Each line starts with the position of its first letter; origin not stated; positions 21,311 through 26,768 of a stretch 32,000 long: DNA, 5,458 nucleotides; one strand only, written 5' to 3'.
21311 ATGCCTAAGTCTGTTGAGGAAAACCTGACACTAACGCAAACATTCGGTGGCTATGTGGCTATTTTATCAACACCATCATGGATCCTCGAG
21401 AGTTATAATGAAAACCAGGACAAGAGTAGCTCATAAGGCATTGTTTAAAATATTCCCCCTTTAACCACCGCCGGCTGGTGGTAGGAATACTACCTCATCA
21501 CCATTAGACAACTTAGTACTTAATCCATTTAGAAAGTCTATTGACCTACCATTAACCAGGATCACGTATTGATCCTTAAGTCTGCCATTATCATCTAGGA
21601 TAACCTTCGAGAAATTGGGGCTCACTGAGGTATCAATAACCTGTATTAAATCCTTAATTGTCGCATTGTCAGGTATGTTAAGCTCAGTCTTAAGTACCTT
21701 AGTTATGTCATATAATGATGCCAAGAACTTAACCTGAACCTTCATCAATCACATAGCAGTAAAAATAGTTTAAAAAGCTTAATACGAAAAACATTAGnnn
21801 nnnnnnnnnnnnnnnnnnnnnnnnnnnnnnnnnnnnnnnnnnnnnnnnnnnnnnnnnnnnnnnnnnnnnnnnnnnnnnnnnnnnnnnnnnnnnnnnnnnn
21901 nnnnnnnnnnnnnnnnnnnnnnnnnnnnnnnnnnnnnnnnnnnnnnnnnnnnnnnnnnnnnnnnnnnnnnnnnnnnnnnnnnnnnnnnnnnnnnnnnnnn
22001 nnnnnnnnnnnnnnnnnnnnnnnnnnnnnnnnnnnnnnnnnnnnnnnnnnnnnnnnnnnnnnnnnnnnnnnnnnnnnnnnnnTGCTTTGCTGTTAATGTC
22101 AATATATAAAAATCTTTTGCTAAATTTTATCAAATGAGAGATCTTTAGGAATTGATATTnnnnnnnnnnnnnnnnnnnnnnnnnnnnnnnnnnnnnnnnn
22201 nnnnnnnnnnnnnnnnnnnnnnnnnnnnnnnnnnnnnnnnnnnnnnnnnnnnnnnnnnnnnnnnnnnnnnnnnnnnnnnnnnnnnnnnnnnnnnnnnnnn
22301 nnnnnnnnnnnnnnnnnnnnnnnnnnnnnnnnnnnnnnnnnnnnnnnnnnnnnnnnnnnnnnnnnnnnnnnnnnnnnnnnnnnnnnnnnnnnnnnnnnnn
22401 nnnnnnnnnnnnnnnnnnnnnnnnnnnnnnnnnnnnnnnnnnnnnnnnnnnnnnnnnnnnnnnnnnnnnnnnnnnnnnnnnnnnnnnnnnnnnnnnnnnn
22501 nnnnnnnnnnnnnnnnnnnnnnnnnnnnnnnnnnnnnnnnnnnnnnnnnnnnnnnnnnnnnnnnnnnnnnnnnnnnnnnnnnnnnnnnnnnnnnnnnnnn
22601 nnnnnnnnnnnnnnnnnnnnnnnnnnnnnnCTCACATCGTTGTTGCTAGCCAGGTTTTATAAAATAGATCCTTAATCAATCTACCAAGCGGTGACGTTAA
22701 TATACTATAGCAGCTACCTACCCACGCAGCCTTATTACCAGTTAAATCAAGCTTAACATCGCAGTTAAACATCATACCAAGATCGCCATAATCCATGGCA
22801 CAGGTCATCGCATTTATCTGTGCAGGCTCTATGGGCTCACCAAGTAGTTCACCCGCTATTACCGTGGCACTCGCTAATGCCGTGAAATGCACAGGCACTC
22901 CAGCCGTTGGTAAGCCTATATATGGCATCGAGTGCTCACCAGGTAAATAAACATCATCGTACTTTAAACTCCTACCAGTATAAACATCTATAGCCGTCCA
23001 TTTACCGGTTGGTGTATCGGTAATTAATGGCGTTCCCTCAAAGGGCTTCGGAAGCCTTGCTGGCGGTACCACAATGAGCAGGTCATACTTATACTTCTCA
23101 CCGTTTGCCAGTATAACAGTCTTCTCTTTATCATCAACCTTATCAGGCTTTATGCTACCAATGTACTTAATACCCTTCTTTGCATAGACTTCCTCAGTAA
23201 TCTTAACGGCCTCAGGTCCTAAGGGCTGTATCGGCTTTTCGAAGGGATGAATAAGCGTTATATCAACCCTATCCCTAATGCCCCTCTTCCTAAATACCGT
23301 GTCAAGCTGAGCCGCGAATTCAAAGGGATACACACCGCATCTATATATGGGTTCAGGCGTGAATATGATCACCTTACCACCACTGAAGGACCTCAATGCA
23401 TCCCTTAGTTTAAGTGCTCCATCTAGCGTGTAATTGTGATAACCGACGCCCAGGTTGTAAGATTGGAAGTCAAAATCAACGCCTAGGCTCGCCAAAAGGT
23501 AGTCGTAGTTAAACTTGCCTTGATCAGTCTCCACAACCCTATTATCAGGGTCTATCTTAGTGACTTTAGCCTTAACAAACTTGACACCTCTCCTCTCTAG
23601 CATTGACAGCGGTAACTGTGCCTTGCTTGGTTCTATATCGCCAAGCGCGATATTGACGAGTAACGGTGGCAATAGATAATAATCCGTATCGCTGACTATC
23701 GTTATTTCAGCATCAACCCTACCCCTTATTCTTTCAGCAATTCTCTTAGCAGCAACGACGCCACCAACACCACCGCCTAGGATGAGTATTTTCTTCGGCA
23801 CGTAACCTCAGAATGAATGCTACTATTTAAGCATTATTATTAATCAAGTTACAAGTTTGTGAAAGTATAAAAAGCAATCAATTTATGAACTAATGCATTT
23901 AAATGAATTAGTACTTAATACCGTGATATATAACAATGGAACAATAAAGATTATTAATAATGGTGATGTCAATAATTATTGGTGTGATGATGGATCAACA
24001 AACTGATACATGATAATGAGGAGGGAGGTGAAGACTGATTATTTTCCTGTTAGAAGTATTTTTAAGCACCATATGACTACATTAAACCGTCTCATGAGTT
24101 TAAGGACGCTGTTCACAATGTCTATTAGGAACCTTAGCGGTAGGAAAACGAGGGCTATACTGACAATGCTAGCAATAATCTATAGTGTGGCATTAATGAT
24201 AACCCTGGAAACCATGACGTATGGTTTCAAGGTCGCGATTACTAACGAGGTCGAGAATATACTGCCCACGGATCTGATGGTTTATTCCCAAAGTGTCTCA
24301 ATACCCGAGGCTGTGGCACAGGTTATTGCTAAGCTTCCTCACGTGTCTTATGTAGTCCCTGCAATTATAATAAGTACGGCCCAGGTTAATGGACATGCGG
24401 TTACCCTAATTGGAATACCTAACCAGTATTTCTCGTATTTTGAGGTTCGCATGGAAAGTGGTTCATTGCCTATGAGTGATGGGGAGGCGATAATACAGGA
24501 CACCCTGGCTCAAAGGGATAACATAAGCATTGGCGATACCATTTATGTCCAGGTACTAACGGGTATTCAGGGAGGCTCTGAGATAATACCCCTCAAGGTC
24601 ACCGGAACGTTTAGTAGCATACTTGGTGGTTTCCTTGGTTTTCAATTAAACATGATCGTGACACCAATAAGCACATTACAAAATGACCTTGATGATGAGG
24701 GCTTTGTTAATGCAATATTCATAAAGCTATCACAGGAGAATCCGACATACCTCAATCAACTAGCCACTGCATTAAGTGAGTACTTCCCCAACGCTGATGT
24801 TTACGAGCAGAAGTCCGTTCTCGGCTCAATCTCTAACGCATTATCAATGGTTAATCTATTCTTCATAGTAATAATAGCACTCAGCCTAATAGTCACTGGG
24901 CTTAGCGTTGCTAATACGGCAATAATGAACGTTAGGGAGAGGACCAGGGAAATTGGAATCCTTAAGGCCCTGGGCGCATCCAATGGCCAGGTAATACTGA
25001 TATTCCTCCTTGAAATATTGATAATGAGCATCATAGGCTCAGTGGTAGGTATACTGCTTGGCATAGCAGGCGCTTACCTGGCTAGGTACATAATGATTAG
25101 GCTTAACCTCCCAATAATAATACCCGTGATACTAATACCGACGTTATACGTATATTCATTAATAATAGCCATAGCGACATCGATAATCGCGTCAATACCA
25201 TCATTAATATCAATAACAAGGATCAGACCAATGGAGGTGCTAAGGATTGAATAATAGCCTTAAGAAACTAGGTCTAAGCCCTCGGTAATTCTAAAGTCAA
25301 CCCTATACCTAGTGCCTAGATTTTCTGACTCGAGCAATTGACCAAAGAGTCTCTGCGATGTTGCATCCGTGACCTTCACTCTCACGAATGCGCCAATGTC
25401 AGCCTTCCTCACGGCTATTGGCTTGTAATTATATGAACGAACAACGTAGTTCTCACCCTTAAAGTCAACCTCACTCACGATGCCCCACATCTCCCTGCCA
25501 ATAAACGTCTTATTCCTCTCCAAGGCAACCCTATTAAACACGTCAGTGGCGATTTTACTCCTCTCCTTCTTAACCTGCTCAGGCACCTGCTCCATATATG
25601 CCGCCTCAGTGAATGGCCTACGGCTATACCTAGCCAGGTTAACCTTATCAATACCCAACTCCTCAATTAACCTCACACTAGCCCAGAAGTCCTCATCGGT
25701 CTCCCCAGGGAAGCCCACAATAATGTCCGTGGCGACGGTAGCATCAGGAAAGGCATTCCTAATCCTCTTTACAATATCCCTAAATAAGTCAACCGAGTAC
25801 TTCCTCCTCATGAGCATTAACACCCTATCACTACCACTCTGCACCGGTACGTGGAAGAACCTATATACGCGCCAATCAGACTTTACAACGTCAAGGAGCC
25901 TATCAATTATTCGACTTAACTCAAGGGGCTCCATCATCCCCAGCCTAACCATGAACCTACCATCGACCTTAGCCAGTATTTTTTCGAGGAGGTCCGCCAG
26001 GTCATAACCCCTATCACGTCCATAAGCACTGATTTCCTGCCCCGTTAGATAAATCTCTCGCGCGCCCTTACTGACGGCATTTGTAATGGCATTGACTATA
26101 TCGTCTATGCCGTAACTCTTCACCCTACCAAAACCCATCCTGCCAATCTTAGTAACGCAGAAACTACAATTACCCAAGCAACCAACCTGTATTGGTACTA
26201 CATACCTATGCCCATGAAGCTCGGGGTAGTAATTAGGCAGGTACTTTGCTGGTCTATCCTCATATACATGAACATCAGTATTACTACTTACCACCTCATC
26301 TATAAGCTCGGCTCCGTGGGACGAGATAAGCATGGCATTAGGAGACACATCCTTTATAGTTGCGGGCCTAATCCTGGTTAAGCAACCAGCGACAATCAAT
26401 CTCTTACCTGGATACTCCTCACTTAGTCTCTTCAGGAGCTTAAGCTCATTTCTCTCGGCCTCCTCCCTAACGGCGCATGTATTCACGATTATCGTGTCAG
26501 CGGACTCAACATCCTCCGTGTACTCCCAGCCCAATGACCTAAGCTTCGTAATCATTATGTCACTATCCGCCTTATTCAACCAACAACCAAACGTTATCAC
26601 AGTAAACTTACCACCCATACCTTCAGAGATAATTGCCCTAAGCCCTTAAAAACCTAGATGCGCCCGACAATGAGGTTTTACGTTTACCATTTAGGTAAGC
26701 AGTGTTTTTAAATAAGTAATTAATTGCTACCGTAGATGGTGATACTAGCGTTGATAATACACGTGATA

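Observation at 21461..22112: Tandem MoaD/ThiS-type ubiquitin-like paralogs: one ends in GGG, the other in CGVA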

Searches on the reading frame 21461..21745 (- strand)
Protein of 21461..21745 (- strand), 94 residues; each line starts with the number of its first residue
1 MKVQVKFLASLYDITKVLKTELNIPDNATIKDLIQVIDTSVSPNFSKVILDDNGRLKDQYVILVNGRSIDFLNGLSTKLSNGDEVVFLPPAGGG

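Call 5: search_protein_families(library=pfam, proteins=[window:21464-21745:-], max_evalue=0.01)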
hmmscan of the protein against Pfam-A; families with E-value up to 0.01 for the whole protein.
seq(94 aa): 2 families
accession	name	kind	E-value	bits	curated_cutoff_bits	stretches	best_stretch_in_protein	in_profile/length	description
PF02597.26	ThiS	-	3.9e-14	53.4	22.5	1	5-94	1-76/76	ThiS family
PF09138.17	Urm1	-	5.3e-06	27.2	21.8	1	2-93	1-95/96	Urm1 (Ubiquitin related modifier)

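Call 29: search_protein_families(library=ncbifam, proteins=[window:21461-21745:-], max_evalue=0.01)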
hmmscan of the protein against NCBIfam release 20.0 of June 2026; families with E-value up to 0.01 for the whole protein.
window:21461-21745:- (94 aa): 5 families
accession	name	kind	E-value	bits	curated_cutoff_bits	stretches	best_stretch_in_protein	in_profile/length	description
TIGR01687.1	moaD_arch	subfamily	5.8e-20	71.6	49.5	1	3-94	1-88/88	MoaD family protein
NF041918.1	SAMP1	equivalog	4.9e-14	52.6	60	1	3-94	1-91/91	ubiquitin-like small modifier protein 1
TIGR01682.1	moaD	equivalog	2e-06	28.6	66.15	1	3-94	1-80/80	molybdopterin converting factor subunit 1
NF053661.1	Urm1_like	equivalog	3.9e-06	27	70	1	26-94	21-79/79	Urm1-like protein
NF008347.0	PRK11130.1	equivalog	0.0015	19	94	1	72-94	59-81/81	molybdopterin synthase sulfur carrier subunit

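Call 37: find_homologous_proteins(query=window:21461-21745:-, max_evalue=0.001)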
Query window:21461-21745:- (94 aa): 27 proteins with E <= 0.001 among 28 candidates.
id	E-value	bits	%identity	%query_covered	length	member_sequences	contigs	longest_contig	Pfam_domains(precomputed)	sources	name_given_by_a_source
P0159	1.1e-52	193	100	100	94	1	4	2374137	PF02597.27,PF09138.18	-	-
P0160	4.1e-51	188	99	100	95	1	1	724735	PF02597.27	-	-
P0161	1.3e-49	184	93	100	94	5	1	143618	PF02597.27,PF09138.18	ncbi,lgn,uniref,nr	ncbi:MoaD/ThiS family protein [Vulcanisaeta sp. JCM 16159]|uniref:MoaD/ThiS family protein n=1 Tax=V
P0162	3.0e-48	179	91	100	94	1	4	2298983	PF02597.27,PF09138.18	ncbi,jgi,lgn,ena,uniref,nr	ncbi:MAG: MoaD/ThiS family protein [Vulcanisaeta sp.]|jgi:molybdopterin synthase sulfur carrier subu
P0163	3.6e-47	176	89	100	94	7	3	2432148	PF02597.27,PF09138.18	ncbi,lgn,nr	ncbi:MoaD/ThiS family protein [Vulcanisaeta souniana]|nr:MoaD family protein [Vulcanisaeta souniana]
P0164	1.1e-46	174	90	98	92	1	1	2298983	PF02597.27,PF09138.18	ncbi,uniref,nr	ncbi:MoaD family protein [Vulcanisaeta moutnovskia 768-28]|uniref:MoaD family protein n=1 Tax=Vulcan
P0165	5.5e-46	172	84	100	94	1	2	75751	PF02597.27,PF09138.18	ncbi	ncbi:MAG: MoaD/ThiS family protein [Vulcanisaeta sp.]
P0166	9.3e-46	171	86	100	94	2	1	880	PF02597.27,PF09138.18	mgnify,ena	mgnify:CR=1 FL=1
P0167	2.0e-45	170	82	100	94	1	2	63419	PF02597.27,PF09138.18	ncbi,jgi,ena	-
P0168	3.1e-44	166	86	100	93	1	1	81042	PF02597.27,PF09138.18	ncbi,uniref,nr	ncbi:MoaD/ThiS family protein [Vulcanisaeta thermophila]|uniref:MoaD/ThiS family protein n=1 Tax=Vul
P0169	3.5e-44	166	83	100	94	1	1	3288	PF02597.27,PF09138.18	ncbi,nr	ncbi:MAG: MoaD family protein [Vulcanisaeta sp.]|nr:MoaD family protein [Vulcanisaeta sp.]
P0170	8.2e-44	165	82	100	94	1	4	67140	PF02597.27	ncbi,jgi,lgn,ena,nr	ncbi:MAG: MoaD family protein [Vulcanisaeta sp.]|jgi:molybdopterin synthase sulfur carrier subunit|n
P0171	1.0e-43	165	79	100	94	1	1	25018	PF02597.27,PF09138.18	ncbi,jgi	ncbi:MAG: MoaD/ThiS family protein [Vulcanisaeta sp. AZ3]|jgi:molybdopterin synthase sulfur carrier 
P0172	1.1e-43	165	81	100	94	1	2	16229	PF02597.27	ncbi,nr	ncbi:MAG: MoaD family protein [Vulcanisaeta sp.]|nr:MoaD family protein [Vulcanisaeta sp.]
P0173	3.9e-43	163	79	100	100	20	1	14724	PF02597.27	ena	-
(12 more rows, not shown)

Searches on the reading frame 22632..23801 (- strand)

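Call 5: search_protein_families(library=pfam, proteins=[window:22632-23801:-], max_evalue=0.01)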
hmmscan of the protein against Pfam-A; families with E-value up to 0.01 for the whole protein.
window:22632-23801:- (389 aa): 3 families
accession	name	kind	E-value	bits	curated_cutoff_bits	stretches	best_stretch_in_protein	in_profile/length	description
PF07992.20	Pyr_redox_2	-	2.5e-15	57.1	26.1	1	4-244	2-233/291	Pyridine nucleotide-disulphide oxidoreductase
PF21706.3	FCSD_central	-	9.5e-07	29.4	27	1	132-246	4-116/116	Sulfide dehydrogenase [flavocytochrome c] flavoprotein chain, central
PF00070.33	Pyr_redox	-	7.6e-05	23.6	22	0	179-230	23-78/82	Pyridine nucleotide-disulphide oxidoreductase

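Call 29: search_protein_families(library=ncbifam, proteins=[window:22632-23801:-], max_evalue=0.01)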
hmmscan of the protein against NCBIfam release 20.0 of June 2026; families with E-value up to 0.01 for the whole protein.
window:22632-23801:- (389 aa): 10 families
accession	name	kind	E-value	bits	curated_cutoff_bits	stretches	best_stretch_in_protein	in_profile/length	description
NF049943.1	SQR_III_seleno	exception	1.4e-40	139.5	525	1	3-339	1-336/406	type III sulfide quinone reductase, selenoprotein subtype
NF042949.2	3PPDioc_HcaD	equivalog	7.3e-09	34.8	450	1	3-110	2-110/386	3-phenylpropionate/cinnamic acid dioxygenase ferredoxin--NAD(+) reductase subunit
TIGR03385.1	CoA_CoA_reduc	equivalog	9.8e-07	27.9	578.8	1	4-244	1-239/439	CoA-disulfide reductase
NF007286.0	PRK09754.1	equivalog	2.2e-05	23.4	447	0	3-137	4-142/400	phenylpropionate dioxygenase ferredoxin reductase subunit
TIGR03169.1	Nterm_to_SelD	hypoth_equivalog_domain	0.00034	20.1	310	0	71-262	67-256/365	pyridine nucleotide-disulfide oxidoreductase family protein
NF005572.0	PRK07251.1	equivalog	0.00047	19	537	0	52-119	192-262/438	FAD-containing oxidoreductase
TIGR04369.1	fusion_not_SelD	hypoth_equivalog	0.0029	15.8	700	1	8-108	2-104/701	oxidoreductase/SelD-related fusion protein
TIGR01350.1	lipoamide_DH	equivalog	0.0031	16.3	408.8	0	1-117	169-276/461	dihydrolipoyl dehydrogenase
NF045765.1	PhenlGlyoxDHPadH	equivalog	0.0032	16.4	475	0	196-245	56-106/416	NADH-dependent phenylglyoxylate dehydrogenase subunit epsilon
NF041682.1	ant_diox_AndAa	equivalog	0.006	15.3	650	0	204-250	67-113/406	anthranilate 1,2-dioxygenase system ferredoxin--NAD(+) reductase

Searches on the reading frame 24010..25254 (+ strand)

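Call 51: search_protein_families(library=pfam, proteins=[window:24010-25254:+], max_evalue=0.001)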
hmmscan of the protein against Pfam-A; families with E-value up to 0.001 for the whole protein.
window:24010-25254:+ (414 aa): 2 families
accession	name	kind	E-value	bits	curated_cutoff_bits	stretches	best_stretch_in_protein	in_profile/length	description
PF02687.27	FtsX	-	2.6e-18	66.6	25.5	1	286-404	1-117/120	FtsX-like permease C-terminal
PF12704.14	MacB_PCD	-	1.2e-17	65.3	27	1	50-242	2-193/207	MacB-like periplasmic core domain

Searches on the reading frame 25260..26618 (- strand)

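Call 51: search_protein_families(library=pfam, proteins=[window:25260-26618:-], max_evalue=0.001)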
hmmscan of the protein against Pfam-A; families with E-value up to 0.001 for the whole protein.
window:25260-26618:- (452 aa): 3 families
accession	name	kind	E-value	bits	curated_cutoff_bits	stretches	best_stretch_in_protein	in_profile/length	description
PF04055.27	Radical_SAM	-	1.8e-23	84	29.5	1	142-318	2-166/166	Radical SAM superfamily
PF00919.26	UPF0004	-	5.7e-23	81.2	27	1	4-95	1-93/98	Uncharacterized protein family UPF0004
PF01938.26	TRAM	-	0.00022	21.5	21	1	397-429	27-61/61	TRAM domain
